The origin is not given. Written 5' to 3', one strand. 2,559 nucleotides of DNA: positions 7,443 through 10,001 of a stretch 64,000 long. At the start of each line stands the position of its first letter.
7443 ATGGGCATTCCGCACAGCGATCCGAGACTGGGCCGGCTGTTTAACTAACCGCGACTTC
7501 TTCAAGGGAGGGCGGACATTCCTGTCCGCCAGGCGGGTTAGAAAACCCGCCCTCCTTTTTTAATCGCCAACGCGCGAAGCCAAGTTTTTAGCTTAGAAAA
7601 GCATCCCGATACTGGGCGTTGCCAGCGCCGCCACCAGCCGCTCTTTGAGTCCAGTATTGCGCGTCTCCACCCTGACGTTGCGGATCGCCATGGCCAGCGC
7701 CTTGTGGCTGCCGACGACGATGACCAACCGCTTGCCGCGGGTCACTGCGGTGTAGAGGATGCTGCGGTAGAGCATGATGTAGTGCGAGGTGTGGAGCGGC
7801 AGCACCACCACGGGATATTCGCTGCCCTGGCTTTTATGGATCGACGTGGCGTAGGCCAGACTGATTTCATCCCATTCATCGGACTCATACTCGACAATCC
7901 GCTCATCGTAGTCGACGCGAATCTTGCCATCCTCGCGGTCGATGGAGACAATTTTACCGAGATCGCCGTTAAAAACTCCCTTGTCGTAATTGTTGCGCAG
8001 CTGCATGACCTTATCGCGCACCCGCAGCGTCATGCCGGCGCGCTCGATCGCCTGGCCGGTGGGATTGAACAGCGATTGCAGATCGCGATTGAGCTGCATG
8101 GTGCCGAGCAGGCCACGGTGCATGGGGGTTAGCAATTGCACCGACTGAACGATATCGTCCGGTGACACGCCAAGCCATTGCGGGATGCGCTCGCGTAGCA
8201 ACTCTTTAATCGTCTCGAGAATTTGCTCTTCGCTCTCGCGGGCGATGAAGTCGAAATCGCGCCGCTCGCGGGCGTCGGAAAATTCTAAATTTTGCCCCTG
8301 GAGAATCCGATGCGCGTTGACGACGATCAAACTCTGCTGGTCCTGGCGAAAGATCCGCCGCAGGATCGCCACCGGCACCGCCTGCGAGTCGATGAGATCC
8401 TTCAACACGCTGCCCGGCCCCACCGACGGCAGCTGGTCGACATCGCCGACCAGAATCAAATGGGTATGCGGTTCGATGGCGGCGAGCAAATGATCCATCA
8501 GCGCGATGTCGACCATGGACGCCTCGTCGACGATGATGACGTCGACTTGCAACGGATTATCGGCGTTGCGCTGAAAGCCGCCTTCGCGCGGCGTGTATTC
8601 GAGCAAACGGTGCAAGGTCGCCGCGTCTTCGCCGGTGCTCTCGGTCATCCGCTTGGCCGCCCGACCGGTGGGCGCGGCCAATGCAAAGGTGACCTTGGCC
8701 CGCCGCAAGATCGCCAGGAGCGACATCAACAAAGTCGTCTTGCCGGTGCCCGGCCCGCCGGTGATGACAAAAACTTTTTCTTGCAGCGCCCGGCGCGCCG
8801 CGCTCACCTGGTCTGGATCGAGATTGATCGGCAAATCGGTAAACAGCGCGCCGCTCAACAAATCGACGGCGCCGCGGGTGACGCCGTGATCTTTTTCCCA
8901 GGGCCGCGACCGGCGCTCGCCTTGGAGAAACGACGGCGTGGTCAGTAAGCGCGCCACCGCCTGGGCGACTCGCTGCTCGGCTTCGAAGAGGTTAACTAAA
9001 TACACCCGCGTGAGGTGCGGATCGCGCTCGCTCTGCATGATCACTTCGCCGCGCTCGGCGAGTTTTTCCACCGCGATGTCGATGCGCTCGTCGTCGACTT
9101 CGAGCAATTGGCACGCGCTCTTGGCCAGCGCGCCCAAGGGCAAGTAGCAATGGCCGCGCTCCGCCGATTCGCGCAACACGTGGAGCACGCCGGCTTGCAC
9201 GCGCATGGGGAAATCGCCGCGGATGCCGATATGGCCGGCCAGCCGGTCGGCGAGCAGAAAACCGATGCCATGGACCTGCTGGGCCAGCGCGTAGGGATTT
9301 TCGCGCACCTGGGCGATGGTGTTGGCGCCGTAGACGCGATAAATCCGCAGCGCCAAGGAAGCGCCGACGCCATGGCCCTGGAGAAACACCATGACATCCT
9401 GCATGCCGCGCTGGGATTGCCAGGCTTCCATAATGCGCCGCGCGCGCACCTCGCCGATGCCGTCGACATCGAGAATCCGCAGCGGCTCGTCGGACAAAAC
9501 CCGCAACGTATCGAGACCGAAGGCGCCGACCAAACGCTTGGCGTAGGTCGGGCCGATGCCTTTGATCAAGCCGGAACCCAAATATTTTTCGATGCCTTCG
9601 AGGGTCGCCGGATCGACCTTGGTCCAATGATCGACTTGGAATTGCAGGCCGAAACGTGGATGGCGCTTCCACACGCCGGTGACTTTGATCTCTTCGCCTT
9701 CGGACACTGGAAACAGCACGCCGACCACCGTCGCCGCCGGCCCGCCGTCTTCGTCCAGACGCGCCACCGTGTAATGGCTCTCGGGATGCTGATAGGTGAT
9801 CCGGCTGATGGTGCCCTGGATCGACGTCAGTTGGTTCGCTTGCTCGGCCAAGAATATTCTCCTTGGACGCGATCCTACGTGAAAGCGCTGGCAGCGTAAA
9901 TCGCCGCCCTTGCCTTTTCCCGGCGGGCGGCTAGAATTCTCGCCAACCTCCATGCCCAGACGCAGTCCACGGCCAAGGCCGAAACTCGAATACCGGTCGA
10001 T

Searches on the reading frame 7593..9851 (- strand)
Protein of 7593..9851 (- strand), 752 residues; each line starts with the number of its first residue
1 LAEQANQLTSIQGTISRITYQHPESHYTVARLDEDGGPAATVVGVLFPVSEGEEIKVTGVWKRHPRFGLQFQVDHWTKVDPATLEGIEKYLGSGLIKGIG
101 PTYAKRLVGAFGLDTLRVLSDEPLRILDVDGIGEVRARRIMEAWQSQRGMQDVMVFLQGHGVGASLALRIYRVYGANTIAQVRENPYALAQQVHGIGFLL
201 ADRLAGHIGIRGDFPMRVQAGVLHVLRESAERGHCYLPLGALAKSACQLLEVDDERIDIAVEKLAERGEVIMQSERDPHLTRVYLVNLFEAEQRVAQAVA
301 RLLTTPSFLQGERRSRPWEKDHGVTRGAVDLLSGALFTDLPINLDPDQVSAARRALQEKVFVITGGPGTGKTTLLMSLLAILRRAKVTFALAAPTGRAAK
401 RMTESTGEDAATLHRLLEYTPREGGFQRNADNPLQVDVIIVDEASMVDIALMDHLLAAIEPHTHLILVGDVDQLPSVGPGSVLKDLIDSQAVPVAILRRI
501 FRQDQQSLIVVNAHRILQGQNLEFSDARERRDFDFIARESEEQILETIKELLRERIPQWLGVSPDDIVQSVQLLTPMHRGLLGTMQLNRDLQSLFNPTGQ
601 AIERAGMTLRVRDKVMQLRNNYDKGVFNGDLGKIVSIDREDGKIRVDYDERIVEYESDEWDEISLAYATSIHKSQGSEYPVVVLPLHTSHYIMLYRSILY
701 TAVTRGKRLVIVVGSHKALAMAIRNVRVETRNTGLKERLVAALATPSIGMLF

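Call 78: find_encoding_contigs(protein=window:7593-9851:-, flank=10000, max_places=10)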
Protein window:7593-9851:- (752 aa): 12 contigs read that carry it; 8 places shown.
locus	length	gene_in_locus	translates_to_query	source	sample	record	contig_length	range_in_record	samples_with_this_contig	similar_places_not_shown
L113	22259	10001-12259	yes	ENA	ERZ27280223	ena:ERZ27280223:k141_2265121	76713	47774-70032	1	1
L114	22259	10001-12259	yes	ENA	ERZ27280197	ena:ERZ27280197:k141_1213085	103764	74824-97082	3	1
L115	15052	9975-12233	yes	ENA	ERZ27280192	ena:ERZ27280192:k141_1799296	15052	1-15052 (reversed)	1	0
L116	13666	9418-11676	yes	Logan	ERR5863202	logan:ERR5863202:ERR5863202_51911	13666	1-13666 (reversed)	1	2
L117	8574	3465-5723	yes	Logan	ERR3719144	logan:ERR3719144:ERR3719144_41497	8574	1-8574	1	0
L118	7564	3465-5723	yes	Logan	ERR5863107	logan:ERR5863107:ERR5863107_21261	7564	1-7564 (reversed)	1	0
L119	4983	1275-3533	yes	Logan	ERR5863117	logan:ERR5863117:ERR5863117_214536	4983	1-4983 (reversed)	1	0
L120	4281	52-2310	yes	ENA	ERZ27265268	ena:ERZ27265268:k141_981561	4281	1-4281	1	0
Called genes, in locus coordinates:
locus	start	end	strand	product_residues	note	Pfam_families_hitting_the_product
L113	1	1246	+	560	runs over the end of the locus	-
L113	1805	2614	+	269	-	-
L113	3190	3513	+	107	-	PF00816:Histone_HNS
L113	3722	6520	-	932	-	-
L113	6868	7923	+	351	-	PF00155:Aminotran_1_2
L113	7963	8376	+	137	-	PF00903:Glyoxalase, PF13669:Glyoxalase_4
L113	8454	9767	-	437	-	PF01595:CNNM, PF00571:CBS, PF03471:CorC_HlyC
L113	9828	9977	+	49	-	-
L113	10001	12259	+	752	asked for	PF23139:OB_YrrC, PF14520:HHH_5 (weak), PF14490:HHH_RecD2, PF13245:AAA_19, PF13604:AAA_30, PF09848:SLFN-g3_helicase, PF18335:SH3_13, PF13538:UvrD_C_2, +4 more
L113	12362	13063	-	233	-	PF17645:Amdase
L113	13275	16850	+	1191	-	PF00176:SNF2-rel_dom, PF00270:DEAD, PF04851:ResIII, PF00271:Helicase_C, PF13020:NOV_C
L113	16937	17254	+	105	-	PF22600:MTPAP-like_central (weak), PF01909:NTP_transf_2, PF18765:Polbeta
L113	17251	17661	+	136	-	PF05168:HEPN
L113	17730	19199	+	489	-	PF06634:DUF1156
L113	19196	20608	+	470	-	-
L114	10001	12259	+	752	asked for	PF23139:OB_YrrC, PF14520:HHH_5 (weak), PF14490:HHH_RecD2, PF13245:AAA_19, PF13604:AAA_30, PF09848:SLFN-g3_helicase, PF18335:SH3_13, PF13538:UvrD_C_2, +4 more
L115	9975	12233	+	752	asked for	PF23139:OB_YrrC, PF14520:HHH_5 (weak), PF14490:HHH_RecD2, PF13245:AAA_19, PF13604:AAA_30, PF09848:SLFN-g3_helicase, PF18335:SH3_13, PF13538:UvrD_C_2, +4 more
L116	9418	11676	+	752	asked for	PF23139:OB_YrrC, PF14520:HHH_5 (weak), PF14490:HHH_RecD2, PF13245:AAA_19, PF13604:AAA_30, PF09848:SLFN-g3_helicase, PF18335:SH3_13, PF13538:UvrD_C_2, +4 more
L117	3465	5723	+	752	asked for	PF23139:OB_YrrC, PF14520:HHH_5 (weak), PF14490:HHH_RecD2, PF13245:AAA_19, PF13604:AAA_30, PF09848:SLFN-g3_helicase, PF18335:SH3_13, PF13538:UvrD_C_2, +4 more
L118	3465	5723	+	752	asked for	PF23139:OB_YrrC, PF14520:HHH_5 (weak), PF14490:HHH_RecD2, PF13245:AAA_19, PF13604:AAA_30, PF09848:SLFN-g3_helicase, PF18335:SH3_13, PF13538:UvrD_C_2, +4 more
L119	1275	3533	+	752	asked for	PF23139:OB_YrrC, PF14520:HHH_5 (weak), PF14490:HHH_RecD2, PF13245:AAA_19, PF13604:AAA_30, PF09848:SLFN-g3_helicase, PF18335:SH3_13, PF13538:UvrD_C_2, +4 more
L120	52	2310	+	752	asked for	PF23139:OB_YrrC, PF14520:HHH_5 (weak), PF14490:HHH_RecD2, PF13245:AAA_19, PF13604:AAA_30, PF09848:SLFN-g3_helicase, PF18335:SH3_13, PF13538:UvrD_C_2, +4 more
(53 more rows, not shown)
